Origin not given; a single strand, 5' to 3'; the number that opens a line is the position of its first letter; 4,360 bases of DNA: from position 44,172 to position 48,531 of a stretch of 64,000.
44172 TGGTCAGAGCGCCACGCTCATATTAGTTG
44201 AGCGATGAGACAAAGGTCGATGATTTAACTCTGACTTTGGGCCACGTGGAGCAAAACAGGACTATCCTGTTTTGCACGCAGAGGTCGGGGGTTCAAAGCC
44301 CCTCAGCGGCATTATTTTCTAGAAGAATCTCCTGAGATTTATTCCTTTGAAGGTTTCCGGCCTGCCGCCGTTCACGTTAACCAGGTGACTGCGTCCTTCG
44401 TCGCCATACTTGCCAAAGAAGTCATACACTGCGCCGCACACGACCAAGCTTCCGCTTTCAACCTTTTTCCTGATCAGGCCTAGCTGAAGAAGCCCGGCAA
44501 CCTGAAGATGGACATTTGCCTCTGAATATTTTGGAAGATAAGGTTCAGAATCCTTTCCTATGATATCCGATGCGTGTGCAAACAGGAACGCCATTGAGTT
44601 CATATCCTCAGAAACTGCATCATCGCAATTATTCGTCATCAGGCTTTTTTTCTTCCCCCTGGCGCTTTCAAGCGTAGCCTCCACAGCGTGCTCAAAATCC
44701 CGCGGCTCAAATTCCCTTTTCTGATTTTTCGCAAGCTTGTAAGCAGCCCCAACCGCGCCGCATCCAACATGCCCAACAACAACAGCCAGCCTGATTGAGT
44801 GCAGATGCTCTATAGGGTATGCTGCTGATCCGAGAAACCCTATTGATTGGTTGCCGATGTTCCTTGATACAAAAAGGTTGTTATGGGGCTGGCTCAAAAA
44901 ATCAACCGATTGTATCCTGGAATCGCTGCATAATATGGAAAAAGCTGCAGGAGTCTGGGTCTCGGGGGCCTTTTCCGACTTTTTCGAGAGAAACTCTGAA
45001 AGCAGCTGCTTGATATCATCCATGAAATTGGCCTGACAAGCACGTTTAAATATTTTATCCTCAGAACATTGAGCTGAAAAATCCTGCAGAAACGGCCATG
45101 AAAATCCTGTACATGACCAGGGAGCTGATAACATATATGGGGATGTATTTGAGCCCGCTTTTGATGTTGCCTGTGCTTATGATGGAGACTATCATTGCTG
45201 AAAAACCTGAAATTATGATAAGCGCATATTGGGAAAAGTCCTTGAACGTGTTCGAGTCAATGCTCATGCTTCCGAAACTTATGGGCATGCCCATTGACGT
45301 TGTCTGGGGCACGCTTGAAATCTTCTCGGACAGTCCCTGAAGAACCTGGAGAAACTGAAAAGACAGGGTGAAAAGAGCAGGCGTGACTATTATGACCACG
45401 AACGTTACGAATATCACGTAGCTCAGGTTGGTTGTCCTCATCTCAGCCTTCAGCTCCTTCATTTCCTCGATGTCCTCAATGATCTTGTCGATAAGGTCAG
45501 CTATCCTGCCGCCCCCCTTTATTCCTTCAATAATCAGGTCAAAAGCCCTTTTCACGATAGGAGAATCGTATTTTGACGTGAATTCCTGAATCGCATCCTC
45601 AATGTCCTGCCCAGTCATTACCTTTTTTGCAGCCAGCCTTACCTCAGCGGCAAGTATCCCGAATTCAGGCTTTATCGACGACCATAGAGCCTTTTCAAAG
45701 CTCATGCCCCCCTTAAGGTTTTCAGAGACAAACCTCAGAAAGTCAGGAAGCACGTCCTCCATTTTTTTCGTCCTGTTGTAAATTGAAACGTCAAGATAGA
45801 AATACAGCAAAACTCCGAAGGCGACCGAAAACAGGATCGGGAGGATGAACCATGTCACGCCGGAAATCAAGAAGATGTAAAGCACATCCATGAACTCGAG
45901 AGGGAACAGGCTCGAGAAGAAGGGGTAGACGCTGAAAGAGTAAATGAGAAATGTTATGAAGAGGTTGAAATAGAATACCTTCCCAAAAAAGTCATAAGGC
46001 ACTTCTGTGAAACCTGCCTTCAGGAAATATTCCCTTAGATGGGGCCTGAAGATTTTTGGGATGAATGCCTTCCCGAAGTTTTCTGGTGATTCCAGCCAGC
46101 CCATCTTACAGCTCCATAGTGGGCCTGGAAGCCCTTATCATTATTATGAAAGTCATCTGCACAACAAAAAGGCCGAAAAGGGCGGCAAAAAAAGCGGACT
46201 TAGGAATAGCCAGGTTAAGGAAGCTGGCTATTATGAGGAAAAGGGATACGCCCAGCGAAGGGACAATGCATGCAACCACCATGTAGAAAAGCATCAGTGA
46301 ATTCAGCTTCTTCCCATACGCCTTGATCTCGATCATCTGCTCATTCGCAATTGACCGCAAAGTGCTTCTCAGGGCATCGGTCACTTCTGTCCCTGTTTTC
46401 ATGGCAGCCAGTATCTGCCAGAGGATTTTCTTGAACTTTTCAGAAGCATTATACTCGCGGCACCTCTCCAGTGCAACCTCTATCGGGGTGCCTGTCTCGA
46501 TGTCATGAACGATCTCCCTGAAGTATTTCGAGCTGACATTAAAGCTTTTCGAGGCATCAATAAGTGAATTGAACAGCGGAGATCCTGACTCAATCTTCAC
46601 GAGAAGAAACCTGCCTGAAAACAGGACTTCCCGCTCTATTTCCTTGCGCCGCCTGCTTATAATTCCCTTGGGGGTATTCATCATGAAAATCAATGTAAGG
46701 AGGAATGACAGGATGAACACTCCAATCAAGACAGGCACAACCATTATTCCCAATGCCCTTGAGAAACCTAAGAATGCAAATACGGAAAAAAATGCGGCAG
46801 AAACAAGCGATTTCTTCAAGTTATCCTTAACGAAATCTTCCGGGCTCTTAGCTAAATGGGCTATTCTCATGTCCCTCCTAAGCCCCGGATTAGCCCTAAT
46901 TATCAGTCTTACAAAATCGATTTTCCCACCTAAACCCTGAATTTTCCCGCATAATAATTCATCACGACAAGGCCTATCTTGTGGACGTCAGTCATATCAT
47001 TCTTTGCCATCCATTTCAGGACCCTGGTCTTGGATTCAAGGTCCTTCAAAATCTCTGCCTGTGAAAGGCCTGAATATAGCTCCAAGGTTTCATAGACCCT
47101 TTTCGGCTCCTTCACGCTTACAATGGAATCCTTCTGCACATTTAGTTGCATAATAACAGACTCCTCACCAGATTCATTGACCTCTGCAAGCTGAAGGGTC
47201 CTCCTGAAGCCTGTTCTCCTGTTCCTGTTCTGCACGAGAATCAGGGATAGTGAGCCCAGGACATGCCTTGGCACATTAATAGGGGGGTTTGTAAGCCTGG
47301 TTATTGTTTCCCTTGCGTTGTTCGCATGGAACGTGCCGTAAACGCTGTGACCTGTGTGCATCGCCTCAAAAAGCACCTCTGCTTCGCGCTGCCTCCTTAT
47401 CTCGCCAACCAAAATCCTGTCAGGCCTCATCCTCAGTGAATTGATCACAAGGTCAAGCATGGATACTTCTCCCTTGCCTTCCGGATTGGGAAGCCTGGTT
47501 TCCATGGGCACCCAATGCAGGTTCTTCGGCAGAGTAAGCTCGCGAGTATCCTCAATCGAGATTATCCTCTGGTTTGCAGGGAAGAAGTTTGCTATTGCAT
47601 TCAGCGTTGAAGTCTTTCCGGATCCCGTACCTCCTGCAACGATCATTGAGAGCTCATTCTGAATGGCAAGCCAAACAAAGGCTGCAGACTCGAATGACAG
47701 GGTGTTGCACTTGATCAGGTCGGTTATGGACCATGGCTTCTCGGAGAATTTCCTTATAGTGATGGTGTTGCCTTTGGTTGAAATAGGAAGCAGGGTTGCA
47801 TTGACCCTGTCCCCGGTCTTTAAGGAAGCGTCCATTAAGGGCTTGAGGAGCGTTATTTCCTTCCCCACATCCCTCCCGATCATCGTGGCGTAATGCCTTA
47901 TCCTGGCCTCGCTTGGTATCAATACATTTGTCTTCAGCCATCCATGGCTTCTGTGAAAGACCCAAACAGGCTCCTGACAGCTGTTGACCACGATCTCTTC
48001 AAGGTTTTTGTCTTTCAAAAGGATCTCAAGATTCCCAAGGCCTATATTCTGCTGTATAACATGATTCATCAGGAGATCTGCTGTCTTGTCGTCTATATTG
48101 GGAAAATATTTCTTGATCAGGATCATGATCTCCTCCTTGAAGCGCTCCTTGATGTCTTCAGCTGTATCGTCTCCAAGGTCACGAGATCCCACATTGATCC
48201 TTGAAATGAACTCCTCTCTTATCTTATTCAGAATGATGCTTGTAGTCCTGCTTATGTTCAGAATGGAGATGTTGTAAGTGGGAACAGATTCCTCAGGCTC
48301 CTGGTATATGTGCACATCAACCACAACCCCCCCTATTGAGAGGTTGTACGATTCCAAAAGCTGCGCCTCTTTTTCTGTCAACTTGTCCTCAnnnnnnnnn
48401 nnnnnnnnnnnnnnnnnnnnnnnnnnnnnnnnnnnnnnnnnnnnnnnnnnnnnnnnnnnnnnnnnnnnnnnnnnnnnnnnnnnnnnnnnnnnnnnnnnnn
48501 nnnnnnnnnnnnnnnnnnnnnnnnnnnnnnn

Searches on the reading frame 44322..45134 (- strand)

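Call 22: search_protein_families(library=pfam, proteins=[window:44322-45134:-], max_evalue=0.001)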
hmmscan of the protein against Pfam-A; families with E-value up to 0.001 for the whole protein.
window:44322-45134:- (271 aa): 1 family
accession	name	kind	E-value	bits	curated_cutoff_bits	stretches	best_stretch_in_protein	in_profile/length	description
PF00484.24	Pro_CA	-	2.2e-20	73.9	25.7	1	66-239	3-151/156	Carbonic anhydrase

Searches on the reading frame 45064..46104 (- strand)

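Call 22: search_protein_families(library=pfam, proteins=[window:45064-46104:-], max_evalue=0.001)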
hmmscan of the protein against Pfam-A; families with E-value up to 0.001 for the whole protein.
window:45064-46104:- (347 aa): 1 family
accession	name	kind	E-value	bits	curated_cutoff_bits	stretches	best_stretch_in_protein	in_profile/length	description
PF00482.28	T2SSF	-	1.1e-13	51.6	25.2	1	122-245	1-121/125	Type II secretion system (T2SS), protein F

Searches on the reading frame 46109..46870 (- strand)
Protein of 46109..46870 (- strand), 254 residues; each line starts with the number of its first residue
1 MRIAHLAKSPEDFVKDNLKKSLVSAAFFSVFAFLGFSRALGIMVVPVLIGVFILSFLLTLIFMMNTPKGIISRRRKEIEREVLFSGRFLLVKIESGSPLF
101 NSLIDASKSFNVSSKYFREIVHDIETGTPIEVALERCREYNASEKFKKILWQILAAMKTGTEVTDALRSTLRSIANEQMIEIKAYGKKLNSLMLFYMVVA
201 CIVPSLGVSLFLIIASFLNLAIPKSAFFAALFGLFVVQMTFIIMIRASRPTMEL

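Call 22: search_protein_families(library=pfam, proteins=[window:46109-46870:-], max_evalue=0.001)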
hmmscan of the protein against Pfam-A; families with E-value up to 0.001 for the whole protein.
window:46109-46870:- (254 aa): 1 family
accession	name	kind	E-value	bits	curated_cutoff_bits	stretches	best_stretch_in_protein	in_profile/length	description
PF00482.28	T2SSF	-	1.5e-11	44.8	25.2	1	90-208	6-122/125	Type II secretion system (T2SS), protein F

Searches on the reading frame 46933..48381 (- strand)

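Call 23: search_protein_families(library=pfam, proteins=[window:46933-48381:-], max_evalue=0.001)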
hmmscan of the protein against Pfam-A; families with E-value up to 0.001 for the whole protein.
window:46933-48381:- (483 aa): 2 families
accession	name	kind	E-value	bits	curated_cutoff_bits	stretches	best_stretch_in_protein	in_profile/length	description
PF00437.27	T2SSE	-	7.3e-39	133.9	24.9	1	196-385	97-276/370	Type II/IV secretion system protein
PF13401.12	AAA_22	-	0.00028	21.6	27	1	242-327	4-92/130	AAA domain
